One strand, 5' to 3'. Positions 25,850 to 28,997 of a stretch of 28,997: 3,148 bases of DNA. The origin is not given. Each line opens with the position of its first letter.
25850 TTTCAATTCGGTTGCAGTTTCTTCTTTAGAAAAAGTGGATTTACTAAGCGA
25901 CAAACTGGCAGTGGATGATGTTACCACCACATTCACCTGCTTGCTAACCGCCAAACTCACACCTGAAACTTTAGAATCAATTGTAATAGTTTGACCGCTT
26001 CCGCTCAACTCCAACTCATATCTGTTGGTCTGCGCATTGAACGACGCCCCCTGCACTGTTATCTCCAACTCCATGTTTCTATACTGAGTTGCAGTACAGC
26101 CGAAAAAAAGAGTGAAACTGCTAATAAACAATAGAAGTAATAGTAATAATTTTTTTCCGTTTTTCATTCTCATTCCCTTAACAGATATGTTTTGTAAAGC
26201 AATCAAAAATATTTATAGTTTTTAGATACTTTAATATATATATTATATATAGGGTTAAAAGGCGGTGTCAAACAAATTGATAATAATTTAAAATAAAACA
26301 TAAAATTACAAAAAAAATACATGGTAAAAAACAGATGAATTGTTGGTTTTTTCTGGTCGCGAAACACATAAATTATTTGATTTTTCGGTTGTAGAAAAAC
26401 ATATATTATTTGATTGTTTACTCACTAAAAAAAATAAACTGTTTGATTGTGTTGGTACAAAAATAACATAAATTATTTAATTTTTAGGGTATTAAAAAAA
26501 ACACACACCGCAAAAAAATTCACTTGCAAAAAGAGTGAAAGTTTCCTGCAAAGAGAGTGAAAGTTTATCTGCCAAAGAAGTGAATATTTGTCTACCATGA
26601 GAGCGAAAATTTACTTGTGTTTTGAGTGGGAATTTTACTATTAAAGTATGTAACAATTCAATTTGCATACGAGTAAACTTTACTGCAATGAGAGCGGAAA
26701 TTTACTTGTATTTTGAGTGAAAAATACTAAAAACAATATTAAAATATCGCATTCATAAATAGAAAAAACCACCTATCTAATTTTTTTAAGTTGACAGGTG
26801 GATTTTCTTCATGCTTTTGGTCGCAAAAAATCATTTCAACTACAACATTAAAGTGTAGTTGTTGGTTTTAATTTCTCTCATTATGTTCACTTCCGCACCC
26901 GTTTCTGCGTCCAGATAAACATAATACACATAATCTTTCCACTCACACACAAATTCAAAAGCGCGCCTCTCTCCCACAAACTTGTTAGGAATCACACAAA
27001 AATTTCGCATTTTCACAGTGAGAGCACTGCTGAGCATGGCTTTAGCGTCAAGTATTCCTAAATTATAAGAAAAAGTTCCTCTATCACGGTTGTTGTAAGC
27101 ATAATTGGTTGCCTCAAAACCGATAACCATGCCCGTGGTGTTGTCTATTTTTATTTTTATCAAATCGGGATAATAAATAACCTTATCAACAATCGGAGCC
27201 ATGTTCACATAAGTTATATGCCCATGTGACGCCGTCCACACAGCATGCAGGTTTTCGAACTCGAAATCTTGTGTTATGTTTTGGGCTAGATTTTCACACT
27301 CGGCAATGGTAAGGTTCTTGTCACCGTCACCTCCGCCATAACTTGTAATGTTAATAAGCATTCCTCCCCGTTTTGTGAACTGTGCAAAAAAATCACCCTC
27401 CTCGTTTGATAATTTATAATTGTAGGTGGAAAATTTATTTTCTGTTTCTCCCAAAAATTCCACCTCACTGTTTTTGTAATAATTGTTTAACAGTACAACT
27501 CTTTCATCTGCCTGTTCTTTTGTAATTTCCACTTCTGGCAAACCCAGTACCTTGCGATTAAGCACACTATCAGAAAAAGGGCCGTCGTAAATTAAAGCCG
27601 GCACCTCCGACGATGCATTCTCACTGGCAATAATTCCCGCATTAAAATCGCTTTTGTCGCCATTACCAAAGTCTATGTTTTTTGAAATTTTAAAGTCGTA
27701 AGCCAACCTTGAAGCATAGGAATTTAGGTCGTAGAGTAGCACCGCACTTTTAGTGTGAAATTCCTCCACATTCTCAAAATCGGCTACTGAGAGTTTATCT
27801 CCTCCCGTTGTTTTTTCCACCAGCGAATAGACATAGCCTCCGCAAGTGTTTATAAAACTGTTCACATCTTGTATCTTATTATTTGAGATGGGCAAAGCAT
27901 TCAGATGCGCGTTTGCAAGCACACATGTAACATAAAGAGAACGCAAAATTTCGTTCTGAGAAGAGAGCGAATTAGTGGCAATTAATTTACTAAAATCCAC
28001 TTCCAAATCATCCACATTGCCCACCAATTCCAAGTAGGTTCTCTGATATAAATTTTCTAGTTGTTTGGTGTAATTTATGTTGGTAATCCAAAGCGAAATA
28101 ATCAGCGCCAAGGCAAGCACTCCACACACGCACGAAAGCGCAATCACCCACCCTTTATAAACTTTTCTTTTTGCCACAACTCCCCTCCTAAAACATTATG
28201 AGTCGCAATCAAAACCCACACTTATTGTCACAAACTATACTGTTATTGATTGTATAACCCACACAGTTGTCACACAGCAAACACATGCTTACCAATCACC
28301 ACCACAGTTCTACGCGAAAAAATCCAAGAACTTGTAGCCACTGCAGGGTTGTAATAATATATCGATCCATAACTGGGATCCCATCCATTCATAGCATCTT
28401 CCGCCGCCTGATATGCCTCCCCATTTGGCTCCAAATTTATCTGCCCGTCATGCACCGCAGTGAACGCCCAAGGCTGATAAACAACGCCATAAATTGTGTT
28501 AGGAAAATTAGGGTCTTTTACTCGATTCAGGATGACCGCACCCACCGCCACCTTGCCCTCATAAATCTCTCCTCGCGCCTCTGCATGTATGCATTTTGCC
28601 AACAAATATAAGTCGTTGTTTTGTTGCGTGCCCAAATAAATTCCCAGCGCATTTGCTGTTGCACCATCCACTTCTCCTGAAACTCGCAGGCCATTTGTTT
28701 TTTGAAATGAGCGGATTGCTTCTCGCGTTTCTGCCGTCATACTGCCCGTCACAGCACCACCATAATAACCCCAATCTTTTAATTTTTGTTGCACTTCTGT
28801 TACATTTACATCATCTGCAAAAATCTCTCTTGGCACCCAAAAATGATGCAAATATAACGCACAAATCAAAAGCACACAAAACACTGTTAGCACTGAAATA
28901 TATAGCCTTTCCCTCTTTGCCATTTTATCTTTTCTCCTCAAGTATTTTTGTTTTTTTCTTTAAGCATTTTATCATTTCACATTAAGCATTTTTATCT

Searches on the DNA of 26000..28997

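Call 5: search_rna_families(source=window, start=26000, end=28997, threshold=evalue, max_evalue=1)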
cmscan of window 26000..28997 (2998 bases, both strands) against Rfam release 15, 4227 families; matches with E-value up to 1: 1.
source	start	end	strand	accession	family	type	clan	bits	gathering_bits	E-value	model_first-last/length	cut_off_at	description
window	26474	26523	-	RF00486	mir-129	Gene; miRNA;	-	22.9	48.6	0.19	1-75/75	no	mir-129 microRNA precursor family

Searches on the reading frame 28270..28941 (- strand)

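Call 11: search_protein_families(library=pfam, proteins=[window:28270-28941:-], max_evalue=0.01)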
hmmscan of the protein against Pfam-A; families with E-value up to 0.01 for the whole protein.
window:28270-28941:- (223 aa): 4 families
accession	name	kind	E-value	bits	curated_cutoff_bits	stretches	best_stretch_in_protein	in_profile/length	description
PF07486.17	Hydrolase_2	-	3e-35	121.3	27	1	124-222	1-100/100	Cell Wall Hydrolase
PF01471.23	PG_binding_1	-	1.5e-16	60.7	23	1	46-99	4-57/57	Putative peptidoglycan binding domain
PF08823.16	PG_binding_2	-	2.2e-07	31.5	21.1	1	47-84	18-55/74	Putative peptidoglycan binding domain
PF00397.32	WW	-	0.0046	17.4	26.9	1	187-206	9-28/31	WW domain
